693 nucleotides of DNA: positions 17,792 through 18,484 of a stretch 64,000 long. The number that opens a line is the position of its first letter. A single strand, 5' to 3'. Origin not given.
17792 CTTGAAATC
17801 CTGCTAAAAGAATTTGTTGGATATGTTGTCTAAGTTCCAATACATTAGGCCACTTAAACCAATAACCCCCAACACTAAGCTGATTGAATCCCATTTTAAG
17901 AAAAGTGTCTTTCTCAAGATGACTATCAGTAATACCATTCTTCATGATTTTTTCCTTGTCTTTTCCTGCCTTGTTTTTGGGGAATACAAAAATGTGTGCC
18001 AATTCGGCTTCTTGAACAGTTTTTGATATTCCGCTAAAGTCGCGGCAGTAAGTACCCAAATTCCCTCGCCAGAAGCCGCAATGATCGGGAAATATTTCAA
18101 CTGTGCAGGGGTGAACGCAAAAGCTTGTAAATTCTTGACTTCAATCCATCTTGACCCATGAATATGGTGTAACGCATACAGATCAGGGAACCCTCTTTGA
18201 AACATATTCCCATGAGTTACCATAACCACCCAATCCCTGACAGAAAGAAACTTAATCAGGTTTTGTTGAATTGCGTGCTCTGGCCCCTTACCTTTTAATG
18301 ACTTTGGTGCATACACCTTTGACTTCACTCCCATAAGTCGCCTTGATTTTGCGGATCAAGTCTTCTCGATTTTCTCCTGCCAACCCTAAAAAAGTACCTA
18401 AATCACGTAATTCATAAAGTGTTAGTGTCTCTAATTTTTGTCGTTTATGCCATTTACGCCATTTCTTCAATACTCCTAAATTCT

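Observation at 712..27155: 12-bp perfect palindrome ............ punctuates the early arm, serving as stop codon and pre-SD element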

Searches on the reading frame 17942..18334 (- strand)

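Call 30: search_protein_families(library=pfam, proteins=[window:17942-18334:-], max_evalue=0.05)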
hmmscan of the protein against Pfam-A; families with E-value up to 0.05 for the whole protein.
window:17942-18334:- (130 aa): 0 families

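Call 88: search_protein_families(library=phrogs, proteins=[window:17942-18334:-], max_evalue=0.01)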
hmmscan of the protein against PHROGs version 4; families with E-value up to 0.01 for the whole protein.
window:17942-18334:- (130 aa): 1 family
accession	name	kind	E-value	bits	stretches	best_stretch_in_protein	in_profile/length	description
phrog_93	-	DNA, RNA and nucleotide metabolism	5.4e-05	23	1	11-94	346-427/613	endonuclease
